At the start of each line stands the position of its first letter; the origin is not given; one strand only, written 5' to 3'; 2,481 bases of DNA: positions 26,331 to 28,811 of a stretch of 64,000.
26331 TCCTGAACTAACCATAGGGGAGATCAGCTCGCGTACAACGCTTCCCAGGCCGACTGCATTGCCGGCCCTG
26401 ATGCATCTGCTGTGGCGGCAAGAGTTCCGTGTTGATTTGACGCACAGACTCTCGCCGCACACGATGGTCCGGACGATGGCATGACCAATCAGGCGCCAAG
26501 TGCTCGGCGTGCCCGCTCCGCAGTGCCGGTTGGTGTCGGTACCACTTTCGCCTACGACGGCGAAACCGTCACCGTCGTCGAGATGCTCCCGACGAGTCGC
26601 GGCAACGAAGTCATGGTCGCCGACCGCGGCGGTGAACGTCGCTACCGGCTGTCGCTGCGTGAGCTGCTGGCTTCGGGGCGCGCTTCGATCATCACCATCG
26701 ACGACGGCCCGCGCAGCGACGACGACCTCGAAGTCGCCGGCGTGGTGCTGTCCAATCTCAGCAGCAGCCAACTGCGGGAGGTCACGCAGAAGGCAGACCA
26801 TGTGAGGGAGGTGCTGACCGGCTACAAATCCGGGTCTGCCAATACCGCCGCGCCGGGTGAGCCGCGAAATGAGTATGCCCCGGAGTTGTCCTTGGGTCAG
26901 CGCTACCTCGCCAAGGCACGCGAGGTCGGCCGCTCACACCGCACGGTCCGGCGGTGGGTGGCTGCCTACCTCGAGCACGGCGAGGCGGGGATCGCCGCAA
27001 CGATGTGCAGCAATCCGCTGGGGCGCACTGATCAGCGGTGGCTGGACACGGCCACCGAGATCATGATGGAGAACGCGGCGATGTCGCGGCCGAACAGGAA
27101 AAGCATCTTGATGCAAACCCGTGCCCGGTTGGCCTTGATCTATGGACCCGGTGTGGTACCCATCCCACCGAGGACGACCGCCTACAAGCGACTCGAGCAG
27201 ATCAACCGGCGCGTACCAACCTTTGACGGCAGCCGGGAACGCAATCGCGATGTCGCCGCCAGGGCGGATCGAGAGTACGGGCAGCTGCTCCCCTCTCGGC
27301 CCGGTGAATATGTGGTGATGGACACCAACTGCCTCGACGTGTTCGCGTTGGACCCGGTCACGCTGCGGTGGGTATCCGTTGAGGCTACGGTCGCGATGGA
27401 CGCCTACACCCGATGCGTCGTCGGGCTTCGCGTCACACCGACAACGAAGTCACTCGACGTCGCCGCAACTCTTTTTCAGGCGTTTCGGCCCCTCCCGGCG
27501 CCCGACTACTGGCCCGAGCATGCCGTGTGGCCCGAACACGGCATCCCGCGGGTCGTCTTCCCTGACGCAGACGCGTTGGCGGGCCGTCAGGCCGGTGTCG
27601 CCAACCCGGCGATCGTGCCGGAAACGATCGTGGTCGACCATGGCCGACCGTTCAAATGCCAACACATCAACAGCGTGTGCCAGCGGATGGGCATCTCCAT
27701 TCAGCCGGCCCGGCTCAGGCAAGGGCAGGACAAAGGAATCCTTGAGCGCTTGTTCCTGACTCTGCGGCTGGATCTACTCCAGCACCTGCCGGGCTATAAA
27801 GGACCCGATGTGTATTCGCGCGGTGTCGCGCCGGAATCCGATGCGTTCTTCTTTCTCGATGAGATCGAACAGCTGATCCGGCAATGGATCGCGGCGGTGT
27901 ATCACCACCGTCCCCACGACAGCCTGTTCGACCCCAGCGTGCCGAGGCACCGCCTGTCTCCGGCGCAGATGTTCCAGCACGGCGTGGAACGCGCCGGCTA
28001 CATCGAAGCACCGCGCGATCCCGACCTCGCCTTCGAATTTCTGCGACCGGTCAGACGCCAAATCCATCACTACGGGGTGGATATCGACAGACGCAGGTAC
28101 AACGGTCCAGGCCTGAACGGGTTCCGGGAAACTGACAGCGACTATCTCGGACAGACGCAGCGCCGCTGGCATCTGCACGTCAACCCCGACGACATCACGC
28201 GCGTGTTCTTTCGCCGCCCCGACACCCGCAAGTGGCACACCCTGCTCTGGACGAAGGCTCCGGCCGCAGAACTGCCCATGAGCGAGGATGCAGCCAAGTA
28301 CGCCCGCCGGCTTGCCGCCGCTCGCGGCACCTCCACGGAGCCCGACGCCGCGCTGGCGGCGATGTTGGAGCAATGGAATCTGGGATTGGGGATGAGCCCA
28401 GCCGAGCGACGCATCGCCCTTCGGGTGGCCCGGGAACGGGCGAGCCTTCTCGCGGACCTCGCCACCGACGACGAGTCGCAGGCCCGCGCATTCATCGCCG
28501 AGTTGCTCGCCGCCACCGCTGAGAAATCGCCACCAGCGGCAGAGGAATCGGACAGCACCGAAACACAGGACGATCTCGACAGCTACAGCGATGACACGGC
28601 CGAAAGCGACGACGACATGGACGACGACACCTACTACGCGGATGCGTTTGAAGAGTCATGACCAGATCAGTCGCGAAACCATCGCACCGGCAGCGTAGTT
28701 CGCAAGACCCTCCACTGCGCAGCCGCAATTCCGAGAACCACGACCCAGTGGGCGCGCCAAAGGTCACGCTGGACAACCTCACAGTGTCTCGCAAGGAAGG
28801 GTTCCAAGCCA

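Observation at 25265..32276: Tn7-like tnsABC-tniQ element docked 13 nt behind the ESX gene eccE: a possible new homing site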

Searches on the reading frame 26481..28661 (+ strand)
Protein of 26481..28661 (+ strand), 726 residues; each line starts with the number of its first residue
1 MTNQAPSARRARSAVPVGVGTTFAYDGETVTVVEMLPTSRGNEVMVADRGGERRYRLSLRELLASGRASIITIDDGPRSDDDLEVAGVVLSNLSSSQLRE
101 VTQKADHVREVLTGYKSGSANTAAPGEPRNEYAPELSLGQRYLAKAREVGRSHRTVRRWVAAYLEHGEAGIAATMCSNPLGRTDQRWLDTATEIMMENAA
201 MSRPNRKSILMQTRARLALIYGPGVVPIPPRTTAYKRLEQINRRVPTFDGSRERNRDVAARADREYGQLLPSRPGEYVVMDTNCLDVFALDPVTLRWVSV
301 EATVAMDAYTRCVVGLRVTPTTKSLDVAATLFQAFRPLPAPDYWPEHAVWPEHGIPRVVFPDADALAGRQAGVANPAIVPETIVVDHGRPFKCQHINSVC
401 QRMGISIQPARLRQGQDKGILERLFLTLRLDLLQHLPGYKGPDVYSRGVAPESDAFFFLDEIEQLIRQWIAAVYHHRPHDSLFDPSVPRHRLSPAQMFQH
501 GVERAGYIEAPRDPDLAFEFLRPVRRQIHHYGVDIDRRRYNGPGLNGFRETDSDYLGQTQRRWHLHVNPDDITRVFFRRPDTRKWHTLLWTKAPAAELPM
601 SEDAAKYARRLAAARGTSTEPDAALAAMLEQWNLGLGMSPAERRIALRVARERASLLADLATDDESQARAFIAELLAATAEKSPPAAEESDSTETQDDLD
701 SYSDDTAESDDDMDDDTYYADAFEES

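Call 3: search_protein_families(library=pfam, proteins=[window:26481-28661:+])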
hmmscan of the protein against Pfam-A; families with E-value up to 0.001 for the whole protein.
window:26481-28661:+ (726 aa): 3 families
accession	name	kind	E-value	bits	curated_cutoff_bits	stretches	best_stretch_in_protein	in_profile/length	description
PF13384.12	HTH_23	-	1.5e-05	25.1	24.6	1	146-170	24-48/50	Homeodomain-like domain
PF00665.32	rve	-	6.1e-05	23.7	32.6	0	285-338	10-62/102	Integrase core domain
PF13551.12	HTH_29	-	0.00094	19.7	28.1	0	146-171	19-44/64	Winged helix-turn helix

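Call 36: search_dna_similar(query=window:26481-28661:+, collection=plasmids, mode=protein, max_rows=40, max_evalue=1e-20)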
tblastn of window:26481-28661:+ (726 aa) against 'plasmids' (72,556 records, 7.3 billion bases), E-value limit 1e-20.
Records with a match: 179; places in all: 223; records where one place covers at least 80% of the query: 36.
Best place of each record, by identity: <60% 179.
By first word of the organism name: Streptomyces 105; Rhodococcus 42; Mycobacterium 8; Nocardia 5; Mycolicibacterium 4; Kitasatospora 3; Pseudonocardia 3; Gordonia 2; Arthrobacter 2; Tsukamurella 1; and 4 more.
By predicted mobility (MOB-suite, as given by PLSDB): non-mobilizable 101; mobilizable 70; conjugative 8.
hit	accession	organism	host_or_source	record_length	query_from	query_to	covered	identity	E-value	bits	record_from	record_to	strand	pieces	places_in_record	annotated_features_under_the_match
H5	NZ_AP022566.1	Mycolicibacterium alvei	-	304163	25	698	93%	54.0%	0e+0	660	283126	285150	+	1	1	Mu transposase C-terminal domain-containing protein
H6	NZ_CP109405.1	Streptomyces sp. NBC_01520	-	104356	21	698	93%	53.5%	0e+0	624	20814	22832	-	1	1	Mu transposase C-terminal domain-containing protein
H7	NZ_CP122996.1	Mycolicibacterium aubagnense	wall sediment of Poderosa mine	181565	21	676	90%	54.9%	0e+0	669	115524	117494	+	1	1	Mu transposase C-terminal domain-containing protein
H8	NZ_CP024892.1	Rhodococcus ruber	cell culture,activated sludge from ...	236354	21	656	88%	56.4%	0e+0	666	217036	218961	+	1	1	DDE-type integrase/transposase/recombinase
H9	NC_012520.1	Rhodococcus opacus B4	-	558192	21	668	89%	55.2%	0e+0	661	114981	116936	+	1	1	DDE-type integrase/transposase/recombinase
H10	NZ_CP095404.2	Rhodococcus opacus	Whole organism,nitrophenolics and ...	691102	21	668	89%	55.2%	0e+0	661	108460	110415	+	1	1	DDE-type integrase/transposase/recombinase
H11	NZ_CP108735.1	Streptomyces sp. NBC_00984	-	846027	21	698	93%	52.5%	0e+0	619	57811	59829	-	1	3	Mu transposase C-terminal domain-containing protein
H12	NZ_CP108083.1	Streptomyces sp. NBC_00257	-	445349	21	698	93%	52.5%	0e+0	618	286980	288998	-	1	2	Mu transposase C-terminal domain-containing protein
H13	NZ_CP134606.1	Streptomyces sp. ITFR-21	Ips typographus,whole organism,Ips ...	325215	21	698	93%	52.5%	0e+0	613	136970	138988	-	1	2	helix-turn-helix domain-containing protein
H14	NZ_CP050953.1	Rhodococcus sp. DMU1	cell culture,activated sludge in our lab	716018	21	656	88%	55.8%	0e+0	658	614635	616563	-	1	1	DDE-type integrase/transposase/recombinase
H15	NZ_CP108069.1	Streptomyces sp. NBC_00272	-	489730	21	687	92%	53.1%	0e+0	644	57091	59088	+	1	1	helix-turn-helix domain-containing protein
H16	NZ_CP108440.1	Streptomyces sp. NBC_01278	-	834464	21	687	92%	53.1%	0e+0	644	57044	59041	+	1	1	helix-turn-helix domain-containing protein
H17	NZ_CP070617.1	Rhodococcus pseudokoreensis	cell culture,rhizosphere of apple ...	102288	21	656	88%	55.4%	0e+0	656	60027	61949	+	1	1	DDE-type integrase/transposase/recombinase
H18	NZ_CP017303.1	Rhodococcus sp. YL-1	pure culture,soil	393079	21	656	88%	55.3%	0e+0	651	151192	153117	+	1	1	helix-turn-helix domain-containing protein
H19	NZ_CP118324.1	Rhodococcus sp. DK176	pure culture,crude oil-contaminated soil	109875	21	663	89%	54.4%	0e+0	643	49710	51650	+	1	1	helix-turn-helix domain-containing protein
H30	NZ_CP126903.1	Mycolicibacterium vanbaalenii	cell culture,soil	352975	21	676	90%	49.2%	3e-178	572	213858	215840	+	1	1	Mu transposase C-terminal domain-containing protein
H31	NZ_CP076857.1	Mycobacterium avium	Homo sapiens,sputum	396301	21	699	94%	47.1%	1e-172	556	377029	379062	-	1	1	Mu transposase C-terminal domain-containing protein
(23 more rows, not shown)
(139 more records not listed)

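Call 37: get_annotated_region(hit=H5, flank=8000)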
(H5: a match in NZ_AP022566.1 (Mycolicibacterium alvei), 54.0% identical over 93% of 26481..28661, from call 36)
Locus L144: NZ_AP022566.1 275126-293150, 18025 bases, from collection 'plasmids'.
description: Mycolicibacterium alvei strain JCM 12272 plasmid pJCM12272, complete sequence
organism: Mycolicibacterium alvei (NCBI taxid 67081)
taxonomy: Bacteria; Actinomycetota; Actinomycetes; Mycobacteriales; Mycobacteriaceae; Mycolicibacterium; Mycolicibacterium alvei
host: -; source: -; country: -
typing (MOB-suite, as given by PLSDB): non-mobilizable
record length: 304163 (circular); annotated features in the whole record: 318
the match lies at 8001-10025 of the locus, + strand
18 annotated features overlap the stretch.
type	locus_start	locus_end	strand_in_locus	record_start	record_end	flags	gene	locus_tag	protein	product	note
CDS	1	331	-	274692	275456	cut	-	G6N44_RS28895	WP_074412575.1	helix-turn-helix domain-containing protein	-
CDS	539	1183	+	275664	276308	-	-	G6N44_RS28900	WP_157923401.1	WhiB family transcriptional regulator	-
CDS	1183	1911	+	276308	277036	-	-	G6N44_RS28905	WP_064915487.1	hypothetical protein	-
CDS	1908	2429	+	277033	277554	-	-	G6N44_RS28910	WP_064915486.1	hypothetical protein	-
CDS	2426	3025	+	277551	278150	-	-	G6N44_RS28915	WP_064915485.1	hypothetical protein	-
CDS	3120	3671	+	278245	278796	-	-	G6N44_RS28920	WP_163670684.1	DUF1643 domain-containing protein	-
CDS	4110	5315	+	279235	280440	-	-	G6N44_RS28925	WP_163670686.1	hypothetical protein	-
CDS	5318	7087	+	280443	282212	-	dnaB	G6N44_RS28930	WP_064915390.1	replicative DNA helicase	GO:0006260 - DNA replication [Evidence IEA]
CDS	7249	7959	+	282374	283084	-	-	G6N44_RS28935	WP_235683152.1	TnsA-like heteromeric transposase endonuclease subunit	-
CDS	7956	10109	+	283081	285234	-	-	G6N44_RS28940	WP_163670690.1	Mu transposase C-terminal domain-containing protein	-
CDS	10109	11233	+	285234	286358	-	-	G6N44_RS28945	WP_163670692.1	ATP-binding protein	-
CDS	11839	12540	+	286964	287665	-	-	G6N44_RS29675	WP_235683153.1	hypothetical protein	-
CDS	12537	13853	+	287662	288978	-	-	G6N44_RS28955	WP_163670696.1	LysR family transcriptional regulator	-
CDS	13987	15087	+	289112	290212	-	-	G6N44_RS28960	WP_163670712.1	hypothetical protein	-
CDS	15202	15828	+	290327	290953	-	-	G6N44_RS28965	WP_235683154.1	DUF433 domain-containing protein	-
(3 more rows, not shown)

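Call 38: get_annotated_region(hit=H7, flank=8000)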
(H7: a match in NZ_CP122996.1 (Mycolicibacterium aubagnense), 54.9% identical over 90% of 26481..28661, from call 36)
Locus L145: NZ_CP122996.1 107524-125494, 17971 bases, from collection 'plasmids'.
description: Mycolicibacterium aubagnense strain HPB1.1 plasmid unnamed4
organism: Mycolicibacterium aubagnense (NCBI taxid 319707)
taxonomy: Bacteria; Actinomycetota; Actinomycetes; Mycobacteriales; Mycobacteriaceae; Mycolicibacterium; Mycolicibacterium aubagnense
host: -; source: wall sediment of Poderosa mine; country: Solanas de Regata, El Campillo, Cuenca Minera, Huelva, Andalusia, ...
typing (MOB-suite, as given by PLSDB): non-mobilizable
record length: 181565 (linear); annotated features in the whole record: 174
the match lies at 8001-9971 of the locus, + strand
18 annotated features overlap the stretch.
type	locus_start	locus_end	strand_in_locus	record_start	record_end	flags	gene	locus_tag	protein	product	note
CDS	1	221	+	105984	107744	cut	-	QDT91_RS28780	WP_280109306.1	DEAD/DEAH box helicase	-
CDS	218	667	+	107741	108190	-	-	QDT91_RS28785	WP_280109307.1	hypothetical protein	-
CDS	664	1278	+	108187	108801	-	-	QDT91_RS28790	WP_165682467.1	hypothetical protein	-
CDS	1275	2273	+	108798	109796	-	-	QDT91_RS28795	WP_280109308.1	alpha/beta hydrolase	-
CDS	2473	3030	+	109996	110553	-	-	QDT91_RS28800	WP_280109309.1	hypothetical protein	-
CDS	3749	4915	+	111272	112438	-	-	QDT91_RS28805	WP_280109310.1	hypothetical protein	-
CDS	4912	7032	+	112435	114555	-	dnaB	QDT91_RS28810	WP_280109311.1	replicative DNA helicase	GO:0006260 - DNA replication [Evidence IEA]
CDS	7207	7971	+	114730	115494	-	-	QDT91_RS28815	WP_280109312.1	TnsA-like heteromeric transposase endonuclease subunit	-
CDS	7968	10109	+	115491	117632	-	-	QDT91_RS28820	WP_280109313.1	Mu transposase C-terminal domain-containing protein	-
CDS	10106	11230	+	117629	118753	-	-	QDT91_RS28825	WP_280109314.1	ATP-binding protein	-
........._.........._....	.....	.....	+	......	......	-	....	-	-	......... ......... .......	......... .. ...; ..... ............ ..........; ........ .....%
CDS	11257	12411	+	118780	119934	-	-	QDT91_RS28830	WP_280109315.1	TniQ family protein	-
CDS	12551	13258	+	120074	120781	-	-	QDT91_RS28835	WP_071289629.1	hypothetical protein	-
CDS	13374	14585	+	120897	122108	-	-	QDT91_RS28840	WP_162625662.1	ImmA/IrrE family metallo-endopeptidase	-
CDS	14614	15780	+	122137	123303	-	-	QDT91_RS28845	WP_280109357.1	tyrosine-type recombinase/integrase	GO:0015074 - DNA integration [Evidence IEA]; GO:0006310 - DNA recombination [Evidence IEA]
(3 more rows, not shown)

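Call 39: get_annotated_region(hit=H31, flank=8000)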
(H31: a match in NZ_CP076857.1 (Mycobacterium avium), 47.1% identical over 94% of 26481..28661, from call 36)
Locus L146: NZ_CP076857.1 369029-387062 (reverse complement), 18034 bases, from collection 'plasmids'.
description: Mycobacterium avium subsp. hominissuis strain OCU873s_P7_4s plasmid pP7a, complete sequence
organism: Mycobacterium avium (NCBI taxid 439334)
taxonomy: Bacteria; Actinomycetota; Actinomycetes; Mycobacteriales; Mycobacteriaceae; Mycobacterium; Mycobacterium avium
host: -; source: Homo sapiens,sputum; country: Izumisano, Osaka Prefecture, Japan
typing (MOB-suite, as given by PLSDB): mobilizable; relaxase MOBF
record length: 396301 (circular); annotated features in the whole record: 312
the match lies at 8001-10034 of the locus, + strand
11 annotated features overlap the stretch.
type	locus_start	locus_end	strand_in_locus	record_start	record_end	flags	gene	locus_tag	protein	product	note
CDS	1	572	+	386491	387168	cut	-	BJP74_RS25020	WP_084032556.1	sigma-70 family RNA polymerase sigma factor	GO:0006352 - DNA-templated transcription initiation [Evidence IEA]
CDS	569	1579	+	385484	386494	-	-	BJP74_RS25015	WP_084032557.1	hypothetical protein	-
CDS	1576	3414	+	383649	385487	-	-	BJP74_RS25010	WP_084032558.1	AAA family ATPase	GO:0006302 - double-strand break repair [Evidence IEA]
CDS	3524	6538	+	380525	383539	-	-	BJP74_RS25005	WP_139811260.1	DEAD/DEAH box helicase family protein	-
CDS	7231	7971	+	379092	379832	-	-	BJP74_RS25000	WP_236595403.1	TnsA-like heteromeric transposase endonuclease subunit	-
CDS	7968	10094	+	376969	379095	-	-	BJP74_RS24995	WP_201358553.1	Mu transposase C-terminal domain-containing protein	-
CDS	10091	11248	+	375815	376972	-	-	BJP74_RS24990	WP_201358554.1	AAA family ATPase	-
CDS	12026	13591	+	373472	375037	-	-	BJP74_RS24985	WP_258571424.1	hypothetical protein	-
CDS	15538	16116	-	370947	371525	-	-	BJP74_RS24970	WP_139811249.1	hypothetical protein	-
CDS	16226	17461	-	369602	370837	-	-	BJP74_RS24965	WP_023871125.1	IS256 family transposase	-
CDS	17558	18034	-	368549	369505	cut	-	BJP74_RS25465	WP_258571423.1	hypothetical protein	-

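Call 40: get_annotated_region(hit=H30, flank=8000)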
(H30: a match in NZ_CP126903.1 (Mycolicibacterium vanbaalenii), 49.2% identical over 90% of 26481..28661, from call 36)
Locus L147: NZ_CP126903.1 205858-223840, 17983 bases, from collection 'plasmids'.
description: Mycolicibacterium vanbaalenii strain JOB5 plasmid unnamed2, complete sequence
organism: Mycolicibacterium vanbaalenii (NCBI taxid 110539)
taxonomy: Bacteria; Actinomycetota; Actinomycetes; Mycobacteriales; Mycobacteriaceae; Mycolicibacterium; Mycolicibacterium vanbaalenii
host: -; source: cell culture,soil; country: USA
typing (MOB-suite, as given by PLSDB): mobilizable; relaxase MOBF
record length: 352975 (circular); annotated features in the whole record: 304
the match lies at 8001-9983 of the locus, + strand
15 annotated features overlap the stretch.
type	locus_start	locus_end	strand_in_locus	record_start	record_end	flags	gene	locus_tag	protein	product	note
CDS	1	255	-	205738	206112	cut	-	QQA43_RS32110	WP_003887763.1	metalloregulator ArsR/SmtB family transcription factor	GO:0006355 - regulation of DNA-templated transcription [Evidence IEA]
CDS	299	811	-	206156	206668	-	-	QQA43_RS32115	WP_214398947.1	DinB family protein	-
CDS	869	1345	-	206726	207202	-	-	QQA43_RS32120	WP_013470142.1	ArsI/CadI family heavy metal resistance metalloenzyme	-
CDS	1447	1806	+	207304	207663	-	-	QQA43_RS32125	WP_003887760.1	Rv2640c family ArsR-like transcriptional regulator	-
CDS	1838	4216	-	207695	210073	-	-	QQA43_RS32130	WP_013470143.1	tyrosine-type recombinase/integrase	GO:0015074 - DNA integration [Evidence IEA]; GO:0006310 - DNA recombination [Evidence IEA]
CDS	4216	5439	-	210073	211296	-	-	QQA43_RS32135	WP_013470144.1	tyrosine-type recombinase/integrase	GO:0015074 - DNA integration [Evidence IEA]; GO:0006310 - DNA recombination [Evidence IEA]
CDS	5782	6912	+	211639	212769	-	-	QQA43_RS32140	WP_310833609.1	lytic transglycosylase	-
CDS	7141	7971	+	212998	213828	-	-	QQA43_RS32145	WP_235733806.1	TnsA-like heteromeric transposase endonuclease subunit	-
CDS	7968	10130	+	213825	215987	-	-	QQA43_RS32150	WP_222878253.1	Mu transposase C-terminal domain-containing protein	-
CDS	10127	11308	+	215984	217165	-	-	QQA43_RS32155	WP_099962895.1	ATP-binding protein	-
CDS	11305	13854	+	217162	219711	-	-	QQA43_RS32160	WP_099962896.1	TniQ family protein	-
CDS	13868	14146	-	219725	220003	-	-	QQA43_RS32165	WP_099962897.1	helix-turn-helix transcriptional regulator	-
CDS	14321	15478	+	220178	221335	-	-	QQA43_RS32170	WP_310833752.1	TniQ family protein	-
CDS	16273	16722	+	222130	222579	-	-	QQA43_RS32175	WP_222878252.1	hypothetical protein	-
CDS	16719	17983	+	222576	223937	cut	-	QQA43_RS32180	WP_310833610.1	hypothetical protein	-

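Call 71: search_protein_families(library=ncbifam, proteins=[window:26481-28661:+], max_evalue=0.001)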
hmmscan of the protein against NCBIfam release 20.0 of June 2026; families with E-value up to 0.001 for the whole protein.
window:26481-28661:+ (726 aa): 3 families
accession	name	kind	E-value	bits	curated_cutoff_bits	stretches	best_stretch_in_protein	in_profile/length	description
NF033577.2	transpos_IS481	equivalog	5.2e-18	65.6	224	2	379-482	187-275/284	IS481 family transposase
NF033516.0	transpos_IS3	equivalog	1.8e-07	30.8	160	0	381-482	277-360/369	IS3 family transposase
NF033546.1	transpos_IS21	equivalog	9.2e-06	25.4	160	0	397-482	206-274/294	IS21 family transposase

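Call 99: search_solved_structures(query=window:26481-28661:+, max_evalue=0.01)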
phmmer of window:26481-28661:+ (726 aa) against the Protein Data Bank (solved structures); distinct sequences matched with E-value up to 0.01: 7.
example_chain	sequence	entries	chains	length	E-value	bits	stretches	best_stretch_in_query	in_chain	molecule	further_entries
8rdu_R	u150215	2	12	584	8.3e-12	47.6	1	380-614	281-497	TnsB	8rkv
7svw_A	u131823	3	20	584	8.3e-12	47.6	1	380-614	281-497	TnsB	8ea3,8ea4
8aa5_AP1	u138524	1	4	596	9.3e-12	47.4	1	380-614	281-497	TnsB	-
30jv_A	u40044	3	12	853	6.8e-11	44.6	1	381-578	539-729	TnsA endonuclease N-terminal domain-containing protein,TnsB transposase | PseTnsAB artificial fusion protein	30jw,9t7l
30ga_R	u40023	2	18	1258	2.1e-10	43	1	381-578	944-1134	Maltose/maltodextrin-binding periplasmic protein,TnsA endonuclease N-terminal domain-conta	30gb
9y7b_A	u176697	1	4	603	3.5e-07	32.3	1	379-480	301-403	IF3A Tn6677 TnsB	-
7pik_A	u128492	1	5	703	3.8e-05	25.6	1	379-545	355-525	Transposon Tn7 transposition protein TnsB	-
